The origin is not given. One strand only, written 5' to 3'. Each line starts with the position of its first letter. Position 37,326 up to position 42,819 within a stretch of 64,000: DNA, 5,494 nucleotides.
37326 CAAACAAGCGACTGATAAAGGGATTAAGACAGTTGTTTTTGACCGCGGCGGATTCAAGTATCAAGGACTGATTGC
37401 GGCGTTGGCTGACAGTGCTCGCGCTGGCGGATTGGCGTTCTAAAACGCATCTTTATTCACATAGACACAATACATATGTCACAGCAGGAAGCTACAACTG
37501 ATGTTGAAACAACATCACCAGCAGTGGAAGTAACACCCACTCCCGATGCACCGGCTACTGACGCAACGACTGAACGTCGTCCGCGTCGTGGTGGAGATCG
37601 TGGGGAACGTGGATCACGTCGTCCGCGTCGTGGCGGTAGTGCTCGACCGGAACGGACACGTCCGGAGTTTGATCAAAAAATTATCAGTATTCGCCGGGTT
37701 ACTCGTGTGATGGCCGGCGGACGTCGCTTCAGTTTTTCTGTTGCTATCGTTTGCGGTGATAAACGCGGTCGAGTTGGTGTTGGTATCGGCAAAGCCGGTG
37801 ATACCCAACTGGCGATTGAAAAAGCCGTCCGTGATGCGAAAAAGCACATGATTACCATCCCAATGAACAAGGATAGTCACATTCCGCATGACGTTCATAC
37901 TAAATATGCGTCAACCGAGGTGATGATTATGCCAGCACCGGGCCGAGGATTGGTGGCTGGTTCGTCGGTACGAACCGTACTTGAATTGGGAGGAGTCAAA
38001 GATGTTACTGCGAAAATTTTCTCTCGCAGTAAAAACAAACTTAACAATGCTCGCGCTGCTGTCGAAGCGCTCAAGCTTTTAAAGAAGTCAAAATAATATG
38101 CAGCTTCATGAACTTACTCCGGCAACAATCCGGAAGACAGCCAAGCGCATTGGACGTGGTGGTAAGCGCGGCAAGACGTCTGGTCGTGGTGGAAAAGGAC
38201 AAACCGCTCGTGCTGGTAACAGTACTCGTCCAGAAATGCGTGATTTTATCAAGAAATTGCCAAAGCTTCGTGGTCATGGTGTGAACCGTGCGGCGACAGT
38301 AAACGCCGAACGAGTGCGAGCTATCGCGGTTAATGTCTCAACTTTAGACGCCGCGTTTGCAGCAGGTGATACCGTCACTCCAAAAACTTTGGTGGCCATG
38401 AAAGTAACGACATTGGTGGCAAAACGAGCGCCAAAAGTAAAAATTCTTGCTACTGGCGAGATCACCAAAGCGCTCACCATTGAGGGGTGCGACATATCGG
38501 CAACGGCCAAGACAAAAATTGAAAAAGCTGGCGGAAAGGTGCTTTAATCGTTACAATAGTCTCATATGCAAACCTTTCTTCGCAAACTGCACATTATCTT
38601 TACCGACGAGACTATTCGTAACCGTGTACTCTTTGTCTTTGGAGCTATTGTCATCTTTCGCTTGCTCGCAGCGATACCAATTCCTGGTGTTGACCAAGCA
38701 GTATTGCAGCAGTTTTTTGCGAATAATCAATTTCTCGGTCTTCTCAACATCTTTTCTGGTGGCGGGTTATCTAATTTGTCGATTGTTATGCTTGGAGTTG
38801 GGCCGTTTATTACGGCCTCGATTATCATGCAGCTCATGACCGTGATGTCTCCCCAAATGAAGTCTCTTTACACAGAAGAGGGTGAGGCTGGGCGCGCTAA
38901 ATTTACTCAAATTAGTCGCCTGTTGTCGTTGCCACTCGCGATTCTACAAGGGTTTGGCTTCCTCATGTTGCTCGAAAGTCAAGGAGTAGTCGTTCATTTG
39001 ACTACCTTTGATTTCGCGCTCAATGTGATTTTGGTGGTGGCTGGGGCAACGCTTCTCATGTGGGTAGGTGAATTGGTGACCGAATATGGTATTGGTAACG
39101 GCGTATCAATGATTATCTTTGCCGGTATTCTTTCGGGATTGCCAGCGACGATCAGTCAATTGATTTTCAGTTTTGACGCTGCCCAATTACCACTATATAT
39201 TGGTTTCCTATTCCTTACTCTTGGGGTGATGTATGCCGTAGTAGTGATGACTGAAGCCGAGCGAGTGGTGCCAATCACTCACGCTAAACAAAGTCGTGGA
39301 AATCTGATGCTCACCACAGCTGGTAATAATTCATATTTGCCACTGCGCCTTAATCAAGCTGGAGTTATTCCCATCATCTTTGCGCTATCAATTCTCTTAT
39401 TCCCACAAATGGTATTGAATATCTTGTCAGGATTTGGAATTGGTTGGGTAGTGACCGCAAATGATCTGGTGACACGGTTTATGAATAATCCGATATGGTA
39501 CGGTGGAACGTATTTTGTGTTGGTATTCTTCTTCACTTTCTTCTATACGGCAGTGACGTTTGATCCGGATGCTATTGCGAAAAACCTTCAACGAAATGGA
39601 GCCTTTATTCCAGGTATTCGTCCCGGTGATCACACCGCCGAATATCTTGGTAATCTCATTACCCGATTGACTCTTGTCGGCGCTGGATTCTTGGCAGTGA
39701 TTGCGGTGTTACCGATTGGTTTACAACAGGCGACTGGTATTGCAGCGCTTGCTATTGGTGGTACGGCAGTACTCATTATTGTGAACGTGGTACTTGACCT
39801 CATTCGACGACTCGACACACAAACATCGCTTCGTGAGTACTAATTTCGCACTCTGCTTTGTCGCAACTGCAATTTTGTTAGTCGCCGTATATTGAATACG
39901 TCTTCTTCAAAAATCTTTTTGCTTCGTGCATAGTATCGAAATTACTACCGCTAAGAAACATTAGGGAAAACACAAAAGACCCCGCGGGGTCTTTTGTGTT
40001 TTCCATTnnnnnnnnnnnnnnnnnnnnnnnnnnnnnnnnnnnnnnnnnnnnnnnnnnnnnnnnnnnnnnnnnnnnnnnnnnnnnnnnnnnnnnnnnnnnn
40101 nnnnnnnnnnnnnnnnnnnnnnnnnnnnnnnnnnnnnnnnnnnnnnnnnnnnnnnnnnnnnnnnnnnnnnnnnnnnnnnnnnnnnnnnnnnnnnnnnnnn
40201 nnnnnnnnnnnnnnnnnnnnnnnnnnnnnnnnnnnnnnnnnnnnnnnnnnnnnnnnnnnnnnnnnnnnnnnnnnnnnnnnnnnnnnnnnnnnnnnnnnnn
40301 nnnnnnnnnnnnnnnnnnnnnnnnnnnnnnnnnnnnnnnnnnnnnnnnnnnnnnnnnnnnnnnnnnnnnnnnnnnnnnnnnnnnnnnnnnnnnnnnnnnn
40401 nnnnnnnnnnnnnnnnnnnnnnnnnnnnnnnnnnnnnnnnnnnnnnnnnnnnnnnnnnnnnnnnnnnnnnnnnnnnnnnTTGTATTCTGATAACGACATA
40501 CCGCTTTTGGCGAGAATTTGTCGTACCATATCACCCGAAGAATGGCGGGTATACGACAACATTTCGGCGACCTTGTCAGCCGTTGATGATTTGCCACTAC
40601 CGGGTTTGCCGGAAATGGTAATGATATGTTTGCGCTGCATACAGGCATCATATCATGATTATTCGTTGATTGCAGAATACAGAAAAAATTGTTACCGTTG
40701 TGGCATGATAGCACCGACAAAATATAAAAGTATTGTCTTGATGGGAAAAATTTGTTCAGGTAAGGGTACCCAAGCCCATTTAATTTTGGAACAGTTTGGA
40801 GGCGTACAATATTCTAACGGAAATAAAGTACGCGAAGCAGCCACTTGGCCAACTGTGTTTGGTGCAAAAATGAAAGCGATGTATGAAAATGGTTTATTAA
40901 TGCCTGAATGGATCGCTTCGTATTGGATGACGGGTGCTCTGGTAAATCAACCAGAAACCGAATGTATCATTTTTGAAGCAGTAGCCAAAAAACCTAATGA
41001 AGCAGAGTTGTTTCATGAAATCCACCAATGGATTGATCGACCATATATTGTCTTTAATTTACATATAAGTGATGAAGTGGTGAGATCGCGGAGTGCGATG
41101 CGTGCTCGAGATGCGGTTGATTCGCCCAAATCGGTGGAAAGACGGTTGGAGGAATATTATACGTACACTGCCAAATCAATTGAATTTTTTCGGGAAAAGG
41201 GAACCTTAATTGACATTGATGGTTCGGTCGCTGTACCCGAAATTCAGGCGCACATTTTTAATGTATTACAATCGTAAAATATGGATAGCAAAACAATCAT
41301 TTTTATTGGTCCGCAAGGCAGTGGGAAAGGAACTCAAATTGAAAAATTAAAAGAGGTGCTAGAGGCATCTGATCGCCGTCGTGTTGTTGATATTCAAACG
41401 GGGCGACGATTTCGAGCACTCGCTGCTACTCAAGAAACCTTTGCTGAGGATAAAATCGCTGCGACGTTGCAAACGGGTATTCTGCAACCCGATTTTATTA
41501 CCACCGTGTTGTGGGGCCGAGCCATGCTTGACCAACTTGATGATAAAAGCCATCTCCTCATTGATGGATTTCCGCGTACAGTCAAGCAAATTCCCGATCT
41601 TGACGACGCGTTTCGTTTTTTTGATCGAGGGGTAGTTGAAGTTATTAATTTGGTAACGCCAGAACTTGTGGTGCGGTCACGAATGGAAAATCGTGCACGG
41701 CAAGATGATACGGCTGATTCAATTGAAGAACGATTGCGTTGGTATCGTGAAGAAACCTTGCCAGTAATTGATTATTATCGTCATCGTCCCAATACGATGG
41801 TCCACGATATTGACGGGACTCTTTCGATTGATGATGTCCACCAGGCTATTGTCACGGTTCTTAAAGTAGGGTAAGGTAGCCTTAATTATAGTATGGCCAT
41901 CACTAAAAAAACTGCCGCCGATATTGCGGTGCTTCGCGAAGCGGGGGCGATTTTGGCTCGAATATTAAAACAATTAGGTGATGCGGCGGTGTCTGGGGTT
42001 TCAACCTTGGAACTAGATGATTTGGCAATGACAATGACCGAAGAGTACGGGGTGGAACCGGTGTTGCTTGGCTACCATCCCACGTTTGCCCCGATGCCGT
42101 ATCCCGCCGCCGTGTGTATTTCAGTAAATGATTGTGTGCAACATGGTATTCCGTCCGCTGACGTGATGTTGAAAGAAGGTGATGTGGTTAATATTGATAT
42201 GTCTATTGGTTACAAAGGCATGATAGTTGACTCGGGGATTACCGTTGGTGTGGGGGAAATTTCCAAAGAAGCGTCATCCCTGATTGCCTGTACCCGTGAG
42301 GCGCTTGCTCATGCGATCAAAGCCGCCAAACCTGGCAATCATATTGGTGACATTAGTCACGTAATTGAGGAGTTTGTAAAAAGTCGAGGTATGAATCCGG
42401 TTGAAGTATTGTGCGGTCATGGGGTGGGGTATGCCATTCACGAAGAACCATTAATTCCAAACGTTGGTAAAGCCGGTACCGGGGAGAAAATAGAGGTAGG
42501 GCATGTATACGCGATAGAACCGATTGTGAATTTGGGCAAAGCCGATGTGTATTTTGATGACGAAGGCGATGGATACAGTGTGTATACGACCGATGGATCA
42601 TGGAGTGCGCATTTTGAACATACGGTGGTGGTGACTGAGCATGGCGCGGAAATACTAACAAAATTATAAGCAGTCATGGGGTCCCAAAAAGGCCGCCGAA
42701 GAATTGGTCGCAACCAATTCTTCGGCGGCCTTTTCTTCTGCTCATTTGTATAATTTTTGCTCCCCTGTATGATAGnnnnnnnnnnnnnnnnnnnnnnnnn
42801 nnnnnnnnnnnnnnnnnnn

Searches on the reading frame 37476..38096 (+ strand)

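Call 85: search_protein_families(library=pfam, proteins=[window:37476-38096:+], max_evalue=0.00001)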
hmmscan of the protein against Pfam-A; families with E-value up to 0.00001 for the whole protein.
window:37476-38096:+ (206 aa): 2 families
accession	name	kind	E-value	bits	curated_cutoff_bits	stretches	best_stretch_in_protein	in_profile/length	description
PF00333.26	Ribosomal_S5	-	5.4e-23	81.2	27.1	1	65-129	1-65/65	Ribosomal protein S5, N-terminal domain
PF03719.21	Ribosomal_S5_C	-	2.5e-17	62.5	21.5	1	143-204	2-63/71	Ribosomal protein S5, C-terminal domain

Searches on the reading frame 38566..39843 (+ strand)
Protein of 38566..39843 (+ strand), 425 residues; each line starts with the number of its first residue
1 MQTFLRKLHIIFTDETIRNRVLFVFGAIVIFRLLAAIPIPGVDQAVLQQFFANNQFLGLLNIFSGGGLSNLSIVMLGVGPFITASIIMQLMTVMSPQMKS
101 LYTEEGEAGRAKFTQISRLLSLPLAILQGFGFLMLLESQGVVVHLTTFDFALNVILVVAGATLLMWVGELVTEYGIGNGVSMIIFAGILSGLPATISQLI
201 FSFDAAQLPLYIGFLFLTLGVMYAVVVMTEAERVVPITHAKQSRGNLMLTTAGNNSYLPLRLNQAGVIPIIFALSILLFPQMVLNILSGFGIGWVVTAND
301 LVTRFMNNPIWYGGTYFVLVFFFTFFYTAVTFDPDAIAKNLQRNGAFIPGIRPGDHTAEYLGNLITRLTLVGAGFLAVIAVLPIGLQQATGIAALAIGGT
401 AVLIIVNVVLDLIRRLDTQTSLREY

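Call 85: search_protein_families(library=pfam, proteins=[window:38566-39843:+], max_evalue=0.00001)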
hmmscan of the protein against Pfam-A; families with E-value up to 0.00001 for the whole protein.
window:38566-39843:+ (425 aa): 1 family
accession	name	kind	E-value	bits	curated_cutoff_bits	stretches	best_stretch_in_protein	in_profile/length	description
PF00344.25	SecY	-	7.1e-94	315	32.2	1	72-412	1-305/306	SecY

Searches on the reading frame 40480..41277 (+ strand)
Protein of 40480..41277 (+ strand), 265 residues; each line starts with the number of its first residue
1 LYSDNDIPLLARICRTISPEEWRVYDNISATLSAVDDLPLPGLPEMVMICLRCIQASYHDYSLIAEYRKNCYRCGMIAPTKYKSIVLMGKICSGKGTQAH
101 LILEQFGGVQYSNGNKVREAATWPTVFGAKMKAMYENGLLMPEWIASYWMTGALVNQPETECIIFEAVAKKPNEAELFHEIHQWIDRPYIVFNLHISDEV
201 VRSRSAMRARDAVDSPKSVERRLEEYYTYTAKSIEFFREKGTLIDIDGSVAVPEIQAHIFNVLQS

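Call 86: search_protein_families(library=pfam, proteins=[window:40480-41277:+], max_evalue=0.00001)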
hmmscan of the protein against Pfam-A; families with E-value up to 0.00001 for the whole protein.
window:40480-41277:+ (265 aa): 1 family
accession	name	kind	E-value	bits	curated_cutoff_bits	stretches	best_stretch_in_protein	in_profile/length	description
PF00406.28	ADK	-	2.7e-18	67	26.8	1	87-241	1-150/151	Adenylate kinase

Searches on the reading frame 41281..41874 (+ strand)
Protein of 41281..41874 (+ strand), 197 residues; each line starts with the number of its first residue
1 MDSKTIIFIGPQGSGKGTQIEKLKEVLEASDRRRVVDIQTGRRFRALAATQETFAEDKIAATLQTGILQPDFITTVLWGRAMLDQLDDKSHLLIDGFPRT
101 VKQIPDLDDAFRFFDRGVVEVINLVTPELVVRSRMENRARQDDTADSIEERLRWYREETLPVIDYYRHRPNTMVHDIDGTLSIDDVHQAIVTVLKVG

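Call 86: search_protein_families(library=pfam, proteins=[window:41281-41874:+], max_evalue=0.00001)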
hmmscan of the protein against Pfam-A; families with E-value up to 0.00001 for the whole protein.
window:41281-41874:+ (197 aa): 2 families
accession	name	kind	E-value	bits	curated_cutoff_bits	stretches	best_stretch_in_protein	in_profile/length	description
PF00406.28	ADK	-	3.7e-24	86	26.8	1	9-169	2-149/151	Adenylate kinase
PF13207.12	AAA_17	-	2.1e-12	47.9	27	1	10-149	2-136/136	AAA domain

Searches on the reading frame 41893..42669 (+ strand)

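Call 86: search_protein_families(library=pfam, proteins=[window:41893-42669:+], max_evalue=0.00001)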
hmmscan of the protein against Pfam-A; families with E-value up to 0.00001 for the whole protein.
window:41893-42669:+ (258 aa): 1 family
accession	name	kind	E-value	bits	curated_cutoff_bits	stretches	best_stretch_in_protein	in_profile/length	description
PF00557.29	Peptidase_M24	-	1.8e-43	149.2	23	1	14-249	3-208/208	Metallopeptidase family M24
